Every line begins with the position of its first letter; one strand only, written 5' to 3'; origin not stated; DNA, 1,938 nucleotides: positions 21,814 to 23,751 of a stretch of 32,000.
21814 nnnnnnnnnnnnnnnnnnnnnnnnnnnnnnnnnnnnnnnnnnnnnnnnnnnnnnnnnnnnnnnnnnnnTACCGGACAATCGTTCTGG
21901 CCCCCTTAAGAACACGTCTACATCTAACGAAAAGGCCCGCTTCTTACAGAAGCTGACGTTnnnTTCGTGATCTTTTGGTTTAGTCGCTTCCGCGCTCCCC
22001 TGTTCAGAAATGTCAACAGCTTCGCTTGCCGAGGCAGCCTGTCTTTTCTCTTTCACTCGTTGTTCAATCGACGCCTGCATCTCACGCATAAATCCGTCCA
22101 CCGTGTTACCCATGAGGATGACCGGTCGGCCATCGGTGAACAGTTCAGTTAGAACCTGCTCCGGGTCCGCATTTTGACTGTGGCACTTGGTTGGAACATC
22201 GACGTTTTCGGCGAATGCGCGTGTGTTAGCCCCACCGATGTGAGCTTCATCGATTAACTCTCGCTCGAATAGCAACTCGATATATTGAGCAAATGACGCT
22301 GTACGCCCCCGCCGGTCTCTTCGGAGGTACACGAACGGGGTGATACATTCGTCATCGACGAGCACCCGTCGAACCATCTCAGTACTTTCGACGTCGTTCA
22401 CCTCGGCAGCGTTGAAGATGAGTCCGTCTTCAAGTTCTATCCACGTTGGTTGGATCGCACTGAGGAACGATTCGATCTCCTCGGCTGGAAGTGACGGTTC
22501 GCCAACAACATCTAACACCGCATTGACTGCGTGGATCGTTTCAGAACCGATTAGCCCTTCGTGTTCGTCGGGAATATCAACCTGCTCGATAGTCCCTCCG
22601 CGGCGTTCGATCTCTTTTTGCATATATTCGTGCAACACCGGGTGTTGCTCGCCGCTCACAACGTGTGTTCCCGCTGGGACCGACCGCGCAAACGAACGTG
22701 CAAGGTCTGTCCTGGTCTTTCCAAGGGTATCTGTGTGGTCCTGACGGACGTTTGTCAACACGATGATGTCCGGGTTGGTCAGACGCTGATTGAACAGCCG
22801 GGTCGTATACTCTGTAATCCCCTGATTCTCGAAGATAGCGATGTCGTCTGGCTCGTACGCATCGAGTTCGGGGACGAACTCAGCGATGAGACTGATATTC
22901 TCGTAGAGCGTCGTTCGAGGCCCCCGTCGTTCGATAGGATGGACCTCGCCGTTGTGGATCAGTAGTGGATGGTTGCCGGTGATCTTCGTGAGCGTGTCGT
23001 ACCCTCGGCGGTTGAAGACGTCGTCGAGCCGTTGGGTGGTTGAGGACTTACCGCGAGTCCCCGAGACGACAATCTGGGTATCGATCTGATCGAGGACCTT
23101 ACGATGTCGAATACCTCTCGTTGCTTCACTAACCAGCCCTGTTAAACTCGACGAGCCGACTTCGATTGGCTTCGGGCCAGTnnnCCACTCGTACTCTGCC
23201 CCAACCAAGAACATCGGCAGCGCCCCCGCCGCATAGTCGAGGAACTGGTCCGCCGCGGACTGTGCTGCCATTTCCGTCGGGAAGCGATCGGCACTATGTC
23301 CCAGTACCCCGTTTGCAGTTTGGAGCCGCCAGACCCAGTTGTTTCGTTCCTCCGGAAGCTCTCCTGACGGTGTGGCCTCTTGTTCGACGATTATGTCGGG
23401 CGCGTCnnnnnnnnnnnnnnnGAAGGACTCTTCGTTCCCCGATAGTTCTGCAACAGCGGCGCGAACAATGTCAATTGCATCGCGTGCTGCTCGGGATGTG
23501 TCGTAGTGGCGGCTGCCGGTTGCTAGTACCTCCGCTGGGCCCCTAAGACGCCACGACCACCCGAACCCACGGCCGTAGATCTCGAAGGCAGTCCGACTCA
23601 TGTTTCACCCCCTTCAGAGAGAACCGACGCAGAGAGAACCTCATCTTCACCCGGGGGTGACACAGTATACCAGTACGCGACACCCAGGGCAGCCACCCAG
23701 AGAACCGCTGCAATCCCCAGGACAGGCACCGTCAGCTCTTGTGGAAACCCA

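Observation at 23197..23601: Tandem DUF1508 (YegP-like) repeats fused to the N-terminus of the CapB-like ligase in place of a membrane anchor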

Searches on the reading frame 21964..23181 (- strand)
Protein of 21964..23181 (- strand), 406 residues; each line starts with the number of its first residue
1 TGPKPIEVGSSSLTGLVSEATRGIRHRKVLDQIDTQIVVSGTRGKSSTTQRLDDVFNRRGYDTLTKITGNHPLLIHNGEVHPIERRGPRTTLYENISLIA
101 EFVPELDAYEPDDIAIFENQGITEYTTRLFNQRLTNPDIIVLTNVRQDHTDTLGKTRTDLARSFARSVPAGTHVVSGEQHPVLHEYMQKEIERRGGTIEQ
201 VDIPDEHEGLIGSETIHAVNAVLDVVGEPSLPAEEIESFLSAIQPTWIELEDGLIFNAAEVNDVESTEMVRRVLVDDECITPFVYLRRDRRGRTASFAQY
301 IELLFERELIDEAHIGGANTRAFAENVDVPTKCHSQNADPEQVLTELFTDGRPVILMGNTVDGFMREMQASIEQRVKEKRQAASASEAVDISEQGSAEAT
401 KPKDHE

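Call 34: search_protein_representatives(protein=window:21964-23181:-)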
Query: 406 residues. Proteins with E-value up to 0.001 (for the whole library): 1010; up to 1e-10: 307; up to 1e-30: 46. The best 150 are listed.
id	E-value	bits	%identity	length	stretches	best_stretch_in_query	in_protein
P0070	4.2e-150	516.6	61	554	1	4-389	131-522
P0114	4.9e-142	490.0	59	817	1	18-386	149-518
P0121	2.0e-134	465.0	57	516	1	5-377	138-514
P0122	4.3e-131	454.0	58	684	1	11-371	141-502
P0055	1.7e-130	452.0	54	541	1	2-380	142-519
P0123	8.4e-123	426.7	56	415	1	20-381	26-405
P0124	1.6e-118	412.7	54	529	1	21-378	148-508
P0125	7.1e-109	380.9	49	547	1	21-390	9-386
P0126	2.4e-104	365.9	52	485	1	13-378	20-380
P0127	6.0e-99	348.2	49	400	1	14-377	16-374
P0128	1.1e-98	347.3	77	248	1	1-199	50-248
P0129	1.4e-98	346.9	44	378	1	20-381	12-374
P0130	6.4e-92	325.1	46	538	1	22-396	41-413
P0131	4.7e-91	322.2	49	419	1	19-375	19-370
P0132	1.4e-90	320.7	48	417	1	23-381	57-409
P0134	5.7e-84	298.9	44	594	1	16-376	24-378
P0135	2.3e-79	283.7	43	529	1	16-376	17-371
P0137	5.1e-68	246.4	39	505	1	25-375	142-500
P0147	7.6e-41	156.9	40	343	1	21-236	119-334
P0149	1.3e-39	152.9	31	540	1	18-382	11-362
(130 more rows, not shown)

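Call 58: search_protein_families(library=pfam, proteins=[P0125, P0122, P0124, P0137, P0147, P0135, P0134, P0149], max_evalue=0.01)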
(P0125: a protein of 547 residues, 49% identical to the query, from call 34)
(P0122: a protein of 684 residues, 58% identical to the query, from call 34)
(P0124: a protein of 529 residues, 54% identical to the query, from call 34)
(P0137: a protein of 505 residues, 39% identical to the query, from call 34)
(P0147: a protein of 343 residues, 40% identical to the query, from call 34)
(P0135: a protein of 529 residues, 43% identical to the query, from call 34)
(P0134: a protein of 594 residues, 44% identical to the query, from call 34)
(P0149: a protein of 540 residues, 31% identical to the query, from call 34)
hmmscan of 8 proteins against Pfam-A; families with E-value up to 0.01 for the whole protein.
P0125 (547 aa): 2 families
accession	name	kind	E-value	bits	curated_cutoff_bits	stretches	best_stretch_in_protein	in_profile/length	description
PF07411.17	DUF1508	-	5.9e-18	64.9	22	2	500-544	4-47/48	Domain of unknown function (DUF1508)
PF15799.10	CCD48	-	0.0049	15.7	30.4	1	362-425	63-129/578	Coiled-coil domain-containing protein 48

P0122 (684 aa): 2 families
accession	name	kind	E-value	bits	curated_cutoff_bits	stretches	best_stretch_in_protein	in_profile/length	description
PF07411.17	DUF1508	-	1.7e-17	63.4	22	2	615-660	1-45/48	Domain of unknown function (DUF1508)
PF08245.18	Mur_ligase_M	-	0.0075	16.7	24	0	169-295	1-107/200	Mur ligase middle domain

P0124 (529 aa): 1 family
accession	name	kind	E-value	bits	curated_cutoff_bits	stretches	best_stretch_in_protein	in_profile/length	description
PF08245.18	Mur_ligase_M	-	3.6e-06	27.5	24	1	168-322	3-136/200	Mur ligase middle domain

P0137 (505 aa): 1 family
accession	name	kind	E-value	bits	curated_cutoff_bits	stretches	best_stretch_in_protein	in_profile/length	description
PF08245.18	Mur_ligase_M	-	2.4e-05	24.8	24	1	156-322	1-153/200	Mur ligase middle domain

P0147 (343 aa): 1 family
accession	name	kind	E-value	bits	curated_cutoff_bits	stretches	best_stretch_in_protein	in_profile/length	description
PF08245.18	Mur_ligase_M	-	3.2e-06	27.7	24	1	209-288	56-135/200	Mur ligase middle domain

P0135 (529 aa): 2 families
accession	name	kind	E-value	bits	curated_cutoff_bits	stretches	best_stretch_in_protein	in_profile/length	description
PF00072.30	Response_reg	-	2.7e-16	60.2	30.2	1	412-518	1-110/111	Response regulator receiver domain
PF08245.18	Mur_ligase_M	-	7.1e-05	23.3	24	1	41-159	2-108/200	Mur ligase middle domain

P0134 (594 aa): 2 families
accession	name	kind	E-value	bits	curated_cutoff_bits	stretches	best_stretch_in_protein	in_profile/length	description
PF24336.1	DUF7504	-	3.1e-27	96.6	27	1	405-584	3-179/179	Family of unknown function (DUF7504)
PF08245.18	Mur_ligase_M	-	1.8e-05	25.2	24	1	47-165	1-107/200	Mur ligase middle domain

P0149 (540 aa): 3 families
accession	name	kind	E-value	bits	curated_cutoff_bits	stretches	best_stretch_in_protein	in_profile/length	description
PF24336.1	DUF7504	-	1.2e-08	36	27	1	389-531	23-176/179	Family of unknown function (DUF7504)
PF23365.1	DUF7090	-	0.0012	19.1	27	1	441-535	89-183/192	Family of unknown function (DUF7090)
PF05763.18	DUF835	-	0.0053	17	33.1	0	448-528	57-136/136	Protein of unknown function (DUF835)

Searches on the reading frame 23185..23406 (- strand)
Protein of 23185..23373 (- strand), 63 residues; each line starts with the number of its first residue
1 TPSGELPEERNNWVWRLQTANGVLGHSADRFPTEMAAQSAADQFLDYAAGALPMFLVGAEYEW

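Call 5: search_protein_families(library=pfam, proteins=[window:23185-23373:-], max_evalue=10)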
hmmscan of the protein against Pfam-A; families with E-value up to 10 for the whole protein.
seq(63 aa): 0 families

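Call 16: search_solved_structures(query=A2, max_evalue=10, show_alignments=3)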
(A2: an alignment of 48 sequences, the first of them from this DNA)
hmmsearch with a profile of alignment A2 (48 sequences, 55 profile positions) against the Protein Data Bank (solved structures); distinct sequences matched with E-value up to 10: 7.
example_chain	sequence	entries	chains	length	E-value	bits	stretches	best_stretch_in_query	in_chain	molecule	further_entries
6q2z_A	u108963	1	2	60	0.00031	23.7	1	11-54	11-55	UPF0339 family protein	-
7bor_A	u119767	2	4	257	0.71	13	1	38-55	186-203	Probable enoyl-CoA hydratase/isomerase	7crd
5it7_g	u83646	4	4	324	0.72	13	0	2-35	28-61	KLLA0E12277p | Ribosomal protein RACK1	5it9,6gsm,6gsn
3j80_g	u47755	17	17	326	0.73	12.9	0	2-35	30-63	RACK1 | KLLA0E12277p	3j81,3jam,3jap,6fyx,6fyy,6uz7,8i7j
8xi2_O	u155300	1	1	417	0.75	12.9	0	33-46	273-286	Rbm22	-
3qh9_A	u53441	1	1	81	0.85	12.7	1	4-28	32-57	Liprin-beta-2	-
3jb9_S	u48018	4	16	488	1.5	11.9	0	5-24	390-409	Pre-mRNA-processing factor 19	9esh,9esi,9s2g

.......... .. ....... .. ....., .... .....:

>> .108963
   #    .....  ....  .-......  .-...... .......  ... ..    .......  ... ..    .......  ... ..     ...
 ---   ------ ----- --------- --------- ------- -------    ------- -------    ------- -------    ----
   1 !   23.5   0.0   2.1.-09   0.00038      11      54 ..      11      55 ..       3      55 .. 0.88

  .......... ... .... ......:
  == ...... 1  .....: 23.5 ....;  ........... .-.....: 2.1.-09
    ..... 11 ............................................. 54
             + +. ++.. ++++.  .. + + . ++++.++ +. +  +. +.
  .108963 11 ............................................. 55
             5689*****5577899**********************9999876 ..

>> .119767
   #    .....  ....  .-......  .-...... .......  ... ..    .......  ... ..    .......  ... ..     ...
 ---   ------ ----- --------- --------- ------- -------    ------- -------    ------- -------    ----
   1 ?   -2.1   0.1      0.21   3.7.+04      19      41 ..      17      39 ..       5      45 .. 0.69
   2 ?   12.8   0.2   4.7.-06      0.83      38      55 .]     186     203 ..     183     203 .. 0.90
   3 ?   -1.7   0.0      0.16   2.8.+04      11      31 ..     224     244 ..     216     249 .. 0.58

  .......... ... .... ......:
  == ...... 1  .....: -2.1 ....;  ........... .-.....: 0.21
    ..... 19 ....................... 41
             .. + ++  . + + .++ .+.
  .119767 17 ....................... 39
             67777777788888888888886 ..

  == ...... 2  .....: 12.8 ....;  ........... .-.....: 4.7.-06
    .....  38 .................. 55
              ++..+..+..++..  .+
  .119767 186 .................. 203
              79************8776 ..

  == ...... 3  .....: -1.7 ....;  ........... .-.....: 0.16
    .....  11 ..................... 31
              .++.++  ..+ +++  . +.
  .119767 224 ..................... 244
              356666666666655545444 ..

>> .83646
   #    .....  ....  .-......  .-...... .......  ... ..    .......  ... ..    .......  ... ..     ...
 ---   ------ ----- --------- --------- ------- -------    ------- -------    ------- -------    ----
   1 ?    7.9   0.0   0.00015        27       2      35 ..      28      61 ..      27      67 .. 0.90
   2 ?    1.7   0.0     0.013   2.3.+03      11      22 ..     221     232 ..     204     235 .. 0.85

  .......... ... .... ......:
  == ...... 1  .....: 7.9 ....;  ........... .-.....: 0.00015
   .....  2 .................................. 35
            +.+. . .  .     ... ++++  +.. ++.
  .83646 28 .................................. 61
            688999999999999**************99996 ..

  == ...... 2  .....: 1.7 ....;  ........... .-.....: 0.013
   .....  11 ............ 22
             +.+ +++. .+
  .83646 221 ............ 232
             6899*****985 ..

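Call 20: search_protein_families(library=pfam, alignment_id=A2, max_evalue=0.01)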
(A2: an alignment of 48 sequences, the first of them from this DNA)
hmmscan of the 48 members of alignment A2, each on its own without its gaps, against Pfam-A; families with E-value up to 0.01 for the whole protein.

A. member 1, seq(63 aa): 0 families

B. families by the number of members that match (of 48 scanned): 1 family
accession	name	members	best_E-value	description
PF07411.17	DUF1508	2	2.5e-05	Domain of unknown function (DUF1508)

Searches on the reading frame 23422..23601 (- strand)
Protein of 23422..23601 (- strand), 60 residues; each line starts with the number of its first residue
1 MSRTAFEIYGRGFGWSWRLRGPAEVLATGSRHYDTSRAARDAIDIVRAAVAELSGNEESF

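Call 5: search_protein_families(library=pfam, proteins=[window:23422-23601:-], max_evalue=10)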
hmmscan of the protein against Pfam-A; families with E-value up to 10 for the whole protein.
seq(60 aa): 1 family
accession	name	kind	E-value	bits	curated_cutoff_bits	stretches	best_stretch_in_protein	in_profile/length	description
PF07411.17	DUF1508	-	0.00069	19.9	22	1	15-50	6-41/48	Domain of unknown function (DUF1508)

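Call 15: search_solved_structures(query=A1, max_evalue=10, show_alignments=3)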
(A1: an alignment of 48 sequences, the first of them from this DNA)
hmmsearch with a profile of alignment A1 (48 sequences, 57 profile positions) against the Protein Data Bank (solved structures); distinct sequences matched with E-value up to 10: 9.
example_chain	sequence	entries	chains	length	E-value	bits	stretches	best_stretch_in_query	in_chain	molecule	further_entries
6q2z_A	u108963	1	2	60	5.1e-05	25.8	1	2-48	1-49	UPF0339 family protein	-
3bid_A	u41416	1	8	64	0.096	15.4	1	7-53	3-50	UPF0339 protein NMB1088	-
3act_A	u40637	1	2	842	1.1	12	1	27-51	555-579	Cellobiose Phosphorylase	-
2cqs_A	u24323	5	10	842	1.1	12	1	27-51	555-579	Cellobiose Phosphorylase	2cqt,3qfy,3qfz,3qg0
3afj_A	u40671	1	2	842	1.1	11.9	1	27-51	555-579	Cellobiose Phosphorylase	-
3acs_A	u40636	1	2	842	1.1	11.9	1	27-51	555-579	Cellobiose Phosphorylase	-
8dq9_A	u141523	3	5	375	1.2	11.8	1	22-49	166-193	3-dehydroquinate dehydratase I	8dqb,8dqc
8gu0_A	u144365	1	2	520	1.4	11.6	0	5-30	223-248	Non-heme halogenase radH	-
4n1a_A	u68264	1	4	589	3.1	10.5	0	35-55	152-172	Cell divisionFtsK/SpoIIIE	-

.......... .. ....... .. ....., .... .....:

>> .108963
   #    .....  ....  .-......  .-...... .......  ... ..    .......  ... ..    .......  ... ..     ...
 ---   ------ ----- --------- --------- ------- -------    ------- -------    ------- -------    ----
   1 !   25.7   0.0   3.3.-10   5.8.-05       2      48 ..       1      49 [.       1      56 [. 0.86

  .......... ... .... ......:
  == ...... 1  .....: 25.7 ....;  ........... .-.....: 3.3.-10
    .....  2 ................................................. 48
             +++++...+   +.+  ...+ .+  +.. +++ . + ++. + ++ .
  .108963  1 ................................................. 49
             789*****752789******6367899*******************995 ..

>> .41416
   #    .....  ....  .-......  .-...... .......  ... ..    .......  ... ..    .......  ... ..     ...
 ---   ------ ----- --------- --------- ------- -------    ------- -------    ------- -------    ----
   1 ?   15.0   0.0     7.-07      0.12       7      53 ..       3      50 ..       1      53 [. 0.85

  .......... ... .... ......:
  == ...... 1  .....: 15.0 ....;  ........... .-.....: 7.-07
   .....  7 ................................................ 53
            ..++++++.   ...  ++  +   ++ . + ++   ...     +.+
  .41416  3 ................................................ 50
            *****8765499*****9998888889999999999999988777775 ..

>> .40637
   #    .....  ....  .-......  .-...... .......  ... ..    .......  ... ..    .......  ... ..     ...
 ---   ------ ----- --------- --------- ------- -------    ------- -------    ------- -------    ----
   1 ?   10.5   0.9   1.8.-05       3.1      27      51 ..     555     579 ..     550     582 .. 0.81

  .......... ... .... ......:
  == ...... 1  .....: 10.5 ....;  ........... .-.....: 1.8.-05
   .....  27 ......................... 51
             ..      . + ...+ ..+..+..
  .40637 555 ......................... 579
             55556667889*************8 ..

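Call 19: search_protein_families(library=pfam, alignment_id=A1, max_evalue=0.01)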
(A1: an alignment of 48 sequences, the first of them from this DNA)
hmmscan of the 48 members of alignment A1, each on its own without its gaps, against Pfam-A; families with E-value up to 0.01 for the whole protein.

A. member 1, seq(56 aa): 1 family
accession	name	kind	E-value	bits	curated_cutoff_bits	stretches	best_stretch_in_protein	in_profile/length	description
PF07411.17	DUF1508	-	0.00059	20.1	22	1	15-50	6-41/48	Domain of unknown function (DUF1508)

B. families by the number of members that match (of 48 scanned): 2 families
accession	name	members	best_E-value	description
PF07411.17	DUF1508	12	6.5e-06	Domain of unknown function (DUF1508)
PF24422.1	DUF7552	1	0.0059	Domain of unknown function (DUF7552)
